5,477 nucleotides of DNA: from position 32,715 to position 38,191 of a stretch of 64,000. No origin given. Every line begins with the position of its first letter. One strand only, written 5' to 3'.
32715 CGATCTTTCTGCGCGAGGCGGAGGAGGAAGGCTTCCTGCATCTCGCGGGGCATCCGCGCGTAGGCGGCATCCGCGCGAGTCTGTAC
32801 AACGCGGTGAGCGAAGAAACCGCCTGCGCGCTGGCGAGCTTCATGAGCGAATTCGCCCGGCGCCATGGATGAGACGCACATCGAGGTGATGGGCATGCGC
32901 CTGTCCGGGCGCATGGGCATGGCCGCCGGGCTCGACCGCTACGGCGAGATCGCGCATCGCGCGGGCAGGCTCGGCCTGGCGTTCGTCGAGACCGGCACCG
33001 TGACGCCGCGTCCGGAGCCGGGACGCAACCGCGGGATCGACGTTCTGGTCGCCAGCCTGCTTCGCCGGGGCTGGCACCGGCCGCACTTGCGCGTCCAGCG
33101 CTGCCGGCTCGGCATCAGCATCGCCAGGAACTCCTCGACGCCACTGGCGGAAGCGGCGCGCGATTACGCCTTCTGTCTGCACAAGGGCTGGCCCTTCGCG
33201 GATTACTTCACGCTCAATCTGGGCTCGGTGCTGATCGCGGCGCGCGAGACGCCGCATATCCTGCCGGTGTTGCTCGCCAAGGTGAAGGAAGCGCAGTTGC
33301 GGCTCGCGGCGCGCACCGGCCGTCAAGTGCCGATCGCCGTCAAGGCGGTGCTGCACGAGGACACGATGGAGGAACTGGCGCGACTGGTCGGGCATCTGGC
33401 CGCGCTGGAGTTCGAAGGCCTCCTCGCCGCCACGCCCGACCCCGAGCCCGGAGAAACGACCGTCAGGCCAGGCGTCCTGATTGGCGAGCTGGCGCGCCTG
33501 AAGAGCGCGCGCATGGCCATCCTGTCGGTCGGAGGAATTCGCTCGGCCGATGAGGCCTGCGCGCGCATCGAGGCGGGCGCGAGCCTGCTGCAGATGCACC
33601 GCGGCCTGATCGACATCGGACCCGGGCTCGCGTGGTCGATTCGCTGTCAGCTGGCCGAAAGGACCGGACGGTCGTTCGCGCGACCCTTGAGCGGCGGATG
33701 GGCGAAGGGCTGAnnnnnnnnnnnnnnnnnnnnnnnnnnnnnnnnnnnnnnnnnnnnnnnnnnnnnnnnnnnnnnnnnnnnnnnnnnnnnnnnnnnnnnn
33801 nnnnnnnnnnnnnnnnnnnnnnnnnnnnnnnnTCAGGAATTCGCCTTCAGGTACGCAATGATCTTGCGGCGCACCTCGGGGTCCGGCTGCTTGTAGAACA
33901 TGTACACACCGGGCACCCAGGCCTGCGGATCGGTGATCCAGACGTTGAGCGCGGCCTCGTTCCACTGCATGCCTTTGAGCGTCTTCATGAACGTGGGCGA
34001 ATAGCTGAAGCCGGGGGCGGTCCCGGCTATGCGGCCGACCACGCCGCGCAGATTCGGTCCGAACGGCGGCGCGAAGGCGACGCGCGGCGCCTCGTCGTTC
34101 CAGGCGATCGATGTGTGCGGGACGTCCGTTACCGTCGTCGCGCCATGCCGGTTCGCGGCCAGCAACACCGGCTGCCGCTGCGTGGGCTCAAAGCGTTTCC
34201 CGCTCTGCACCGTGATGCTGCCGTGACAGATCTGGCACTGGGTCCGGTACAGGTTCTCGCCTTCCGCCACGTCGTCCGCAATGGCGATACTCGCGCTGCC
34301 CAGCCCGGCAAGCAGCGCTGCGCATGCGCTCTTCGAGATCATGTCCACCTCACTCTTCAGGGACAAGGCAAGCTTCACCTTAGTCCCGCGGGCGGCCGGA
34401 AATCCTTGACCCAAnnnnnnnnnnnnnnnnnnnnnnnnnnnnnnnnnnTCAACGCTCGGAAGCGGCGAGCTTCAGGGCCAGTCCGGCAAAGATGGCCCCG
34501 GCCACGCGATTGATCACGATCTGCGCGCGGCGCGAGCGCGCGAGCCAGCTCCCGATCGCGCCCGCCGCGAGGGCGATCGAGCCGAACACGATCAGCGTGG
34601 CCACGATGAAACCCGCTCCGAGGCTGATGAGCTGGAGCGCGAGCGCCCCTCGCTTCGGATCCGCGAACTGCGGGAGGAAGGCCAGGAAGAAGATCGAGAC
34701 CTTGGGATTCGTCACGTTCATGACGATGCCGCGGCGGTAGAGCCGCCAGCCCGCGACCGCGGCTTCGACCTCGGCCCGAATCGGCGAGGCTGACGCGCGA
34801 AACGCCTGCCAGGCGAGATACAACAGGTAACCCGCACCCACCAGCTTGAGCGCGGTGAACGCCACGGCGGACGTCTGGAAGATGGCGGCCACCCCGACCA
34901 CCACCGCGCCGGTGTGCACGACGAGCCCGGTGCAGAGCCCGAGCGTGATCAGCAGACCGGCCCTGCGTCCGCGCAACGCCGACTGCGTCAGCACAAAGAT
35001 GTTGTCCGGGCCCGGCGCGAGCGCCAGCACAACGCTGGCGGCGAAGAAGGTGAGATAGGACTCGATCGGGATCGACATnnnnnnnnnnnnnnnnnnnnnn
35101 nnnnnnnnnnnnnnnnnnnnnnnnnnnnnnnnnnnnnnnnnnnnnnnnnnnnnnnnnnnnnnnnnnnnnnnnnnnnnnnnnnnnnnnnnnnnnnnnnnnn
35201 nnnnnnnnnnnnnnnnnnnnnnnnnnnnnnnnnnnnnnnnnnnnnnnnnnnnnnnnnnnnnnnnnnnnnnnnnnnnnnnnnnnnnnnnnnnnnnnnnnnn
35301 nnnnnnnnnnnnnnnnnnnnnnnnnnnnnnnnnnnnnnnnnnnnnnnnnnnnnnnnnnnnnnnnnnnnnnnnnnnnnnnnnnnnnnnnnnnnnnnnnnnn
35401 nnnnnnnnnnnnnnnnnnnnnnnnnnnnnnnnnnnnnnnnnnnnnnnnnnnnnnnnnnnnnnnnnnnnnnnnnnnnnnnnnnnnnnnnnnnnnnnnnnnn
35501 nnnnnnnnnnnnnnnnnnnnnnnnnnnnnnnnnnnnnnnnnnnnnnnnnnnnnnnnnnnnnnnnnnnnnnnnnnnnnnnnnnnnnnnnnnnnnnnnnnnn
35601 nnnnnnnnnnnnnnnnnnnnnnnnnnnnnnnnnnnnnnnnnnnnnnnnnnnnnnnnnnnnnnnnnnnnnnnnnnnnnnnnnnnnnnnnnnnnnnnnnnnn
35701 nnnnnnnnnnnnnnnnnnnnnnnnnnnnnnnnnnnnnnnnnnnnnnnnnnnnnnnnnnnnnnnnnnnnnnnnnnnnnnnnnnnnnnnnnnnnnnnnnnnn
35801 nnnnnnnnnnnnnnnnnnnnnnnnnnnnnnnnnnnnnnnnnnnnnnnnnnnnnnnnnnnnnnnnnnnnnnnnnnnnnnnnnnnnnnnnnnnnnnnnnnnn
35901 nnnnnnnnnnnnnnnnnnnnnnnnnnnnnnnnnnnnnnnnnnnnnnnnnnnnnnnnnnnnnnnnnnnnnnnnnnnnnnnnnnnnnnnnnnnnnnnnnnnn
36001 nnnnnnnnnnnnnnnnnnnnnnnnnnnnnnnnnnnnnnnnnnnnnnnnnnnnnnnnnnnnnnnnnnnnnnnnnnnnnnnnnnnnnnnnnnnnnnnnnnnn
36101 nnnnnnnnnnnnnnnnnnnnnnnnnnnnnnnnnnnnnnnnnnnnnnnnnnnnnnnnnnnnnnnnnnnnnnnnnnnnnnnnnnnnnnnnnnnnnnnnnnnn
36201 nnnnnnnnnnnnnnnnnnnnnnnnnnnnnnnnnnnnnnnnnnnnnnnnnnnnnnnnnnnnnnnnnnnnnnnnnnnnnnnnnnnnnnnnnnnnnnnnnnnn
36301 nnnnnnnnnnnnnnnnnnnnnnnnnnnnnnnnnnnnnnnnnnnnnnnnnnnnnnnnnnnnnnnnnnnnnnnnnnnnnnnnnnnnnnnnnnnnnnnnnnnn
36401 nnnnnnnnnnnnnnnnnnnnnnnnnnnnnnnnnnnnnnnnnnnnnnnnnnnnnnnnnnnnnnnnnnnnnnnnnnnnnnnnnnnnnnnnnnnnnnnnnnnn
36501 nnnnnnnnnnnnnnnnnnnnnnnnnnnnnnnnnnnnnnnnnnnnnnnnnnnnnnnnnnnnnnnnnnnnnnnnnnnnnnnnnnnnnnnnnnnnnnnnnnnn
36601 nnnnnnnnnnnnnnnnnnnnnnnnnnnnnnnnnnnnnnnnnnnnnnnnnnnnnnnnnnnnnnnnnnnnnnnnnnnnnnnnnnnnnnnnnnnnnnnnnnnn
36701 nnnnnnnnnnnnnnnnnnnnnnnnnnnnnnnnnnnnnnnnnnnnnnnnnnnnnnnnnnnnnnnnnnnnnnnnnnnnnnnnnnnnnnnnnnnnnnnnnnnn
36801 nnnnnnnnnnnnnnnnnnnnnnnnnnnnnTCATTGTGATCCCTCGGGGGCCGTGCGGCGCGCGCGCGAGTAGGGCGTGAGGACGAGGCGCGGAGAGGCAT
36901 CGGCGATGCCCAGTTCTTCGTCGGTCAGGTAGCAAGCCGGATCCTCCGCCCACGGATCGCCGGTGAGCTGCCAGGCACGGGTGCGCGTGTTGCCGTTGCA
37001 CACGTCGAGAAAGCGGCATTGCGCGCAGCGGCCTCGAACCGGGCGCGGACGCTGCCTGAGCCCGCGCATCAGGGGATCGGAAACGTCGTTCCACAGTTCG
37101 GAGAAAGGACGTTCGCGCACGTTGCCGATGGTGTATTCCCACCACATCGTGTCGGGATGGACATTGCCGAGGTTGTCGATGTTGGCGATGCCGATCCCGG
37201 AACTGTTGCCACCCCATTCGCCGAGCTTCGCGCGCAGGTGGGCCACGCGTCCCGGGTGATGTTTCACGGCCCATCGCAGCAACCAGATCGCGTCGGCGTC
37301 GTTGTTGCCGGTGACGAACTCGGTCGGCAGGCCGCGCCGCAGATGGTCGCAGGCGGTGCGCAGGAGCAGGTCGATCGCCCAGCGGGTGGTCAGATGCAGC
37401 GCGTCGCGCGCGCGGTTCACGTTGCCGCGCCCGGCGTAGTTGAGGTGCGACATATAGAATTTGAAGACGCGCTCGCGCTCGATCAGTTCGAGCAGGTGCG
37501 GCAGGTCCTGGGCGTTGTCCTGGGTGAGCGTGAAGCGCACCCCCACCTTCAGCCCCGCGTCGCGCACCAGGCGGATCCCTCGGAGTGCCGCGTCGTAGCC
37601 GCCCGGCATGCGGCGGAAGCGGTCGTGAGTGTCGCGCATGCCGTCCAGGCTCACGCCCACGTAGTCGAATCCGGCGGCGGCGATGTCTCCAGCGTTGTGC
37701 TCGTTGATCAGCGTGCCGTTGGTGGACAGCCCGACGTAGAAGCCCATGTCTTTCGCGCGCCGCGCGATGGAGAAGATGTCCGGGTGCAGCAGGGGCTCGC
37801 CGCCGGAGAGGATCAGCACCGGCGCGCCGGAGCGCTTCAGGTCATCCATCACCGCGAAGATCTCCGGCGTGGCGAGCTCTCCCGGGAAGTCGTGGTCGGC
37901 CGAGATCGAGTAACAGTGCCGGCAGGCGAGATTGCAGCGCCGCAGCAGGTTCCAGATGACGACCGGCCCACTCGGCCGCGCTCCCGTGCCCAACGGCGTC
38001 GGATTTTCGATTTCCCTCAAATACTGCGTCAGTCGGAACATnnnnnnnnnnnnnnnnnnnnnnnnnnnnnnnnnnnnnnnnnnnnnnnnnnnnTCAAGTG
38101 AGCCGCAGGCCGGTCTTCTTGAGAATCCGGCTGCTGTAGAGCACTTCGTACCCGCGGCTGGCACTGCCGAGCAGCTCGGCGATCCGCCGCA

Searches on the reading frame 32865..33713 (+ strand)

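Call 7: search_protein_families(library=pfam, proteins=[window:32865-33713:+], max_evalue=0.001)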
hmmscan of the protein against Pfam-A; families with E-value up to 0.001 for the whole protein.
window:32865-33713:+ (282 aa): 1 family
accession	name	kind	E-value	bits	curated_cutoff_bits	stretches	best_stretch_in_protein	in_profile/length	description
PF01180.27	DHO_dh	-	2.6e-17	63.4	27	2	206-265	230-289/291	Dihydroorotate dehydrogenase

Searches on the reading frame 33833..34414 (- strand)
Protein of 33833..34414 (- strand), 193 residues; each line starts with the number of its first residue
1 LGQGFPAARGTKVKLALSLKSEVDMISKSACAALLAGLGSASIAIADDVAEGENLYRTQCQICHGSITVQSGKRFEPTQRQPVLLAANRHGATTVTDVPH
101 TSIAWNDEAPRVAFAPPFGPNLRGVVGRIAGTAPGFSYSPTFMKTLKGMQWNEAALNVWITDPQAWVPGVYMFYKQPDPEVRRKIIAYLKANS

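Call 7: search_protein_families(library=pfam, proteins=[window:33833-34414:-], max_evalue=0.001)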
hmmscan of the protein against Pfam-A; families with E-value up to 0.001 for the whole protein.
window:33833-34414:- (193 aa): 1 family
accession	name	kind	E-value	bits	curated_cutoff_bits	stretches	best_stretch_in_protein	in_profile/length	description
PF13442.11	Cytochrome_CBB3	-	0.00011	22.8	27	1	48-74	2-26/68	Cytochrome C oxidase, cbb3-type, subunit III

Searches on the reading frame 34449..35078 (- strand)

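Call 7: search_protein_families(library=pfam, proteins=[window:34449-35078:-], max_evalue=0.001)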
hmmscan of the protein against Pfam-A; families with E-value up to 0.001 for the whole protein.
window:34449-35078:- (209 aa): 1 family
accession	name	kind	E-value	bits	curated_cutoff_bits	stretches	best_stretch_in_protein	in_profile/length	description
PF01810.24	LysE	-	1.1e-39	136.4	25.6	1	17-206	2-191/193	LysE type translocator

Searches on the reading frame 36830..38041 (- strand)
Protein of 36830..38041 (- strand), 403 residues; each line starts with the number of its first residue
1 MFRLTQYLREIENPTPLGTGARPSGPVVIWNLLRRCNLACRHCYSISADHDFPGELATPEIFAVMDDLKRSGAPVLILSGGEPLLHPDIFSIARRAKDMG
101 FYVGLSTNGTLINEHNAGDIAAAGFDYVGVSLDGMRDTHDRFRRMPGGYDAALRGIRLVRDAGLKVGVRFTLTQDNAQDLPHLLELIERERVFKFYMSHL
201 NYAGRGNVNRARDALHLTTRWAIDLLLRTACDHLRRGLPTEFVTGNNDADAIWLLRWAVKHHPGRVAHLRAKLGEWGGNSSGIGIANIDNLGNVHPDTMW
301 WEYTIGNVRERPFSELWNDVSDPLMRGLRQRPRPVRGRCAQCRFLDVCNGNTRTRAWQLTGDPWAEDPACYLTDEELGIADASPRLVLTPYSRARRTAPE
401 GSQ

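Call 63: search_protein_families(library=pfam, proteins=[window:36830-38041:-], max_evalue=0.001)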
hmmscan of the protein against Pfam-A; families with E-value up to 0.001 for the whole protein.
window:36830-38041:- (403 aa): 2 families
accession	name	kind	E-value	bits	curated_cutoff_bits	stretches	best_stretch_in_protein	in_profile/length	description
PF04055.27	Radical_SAM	-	5.7e-28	98.6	29.5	1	31-187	2-166/166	Radical SAM superfamily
PF13353.11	Fer4_12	-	1.2e-06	29.3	22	1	18-135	3-116/137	4Fe-4S single cluster domain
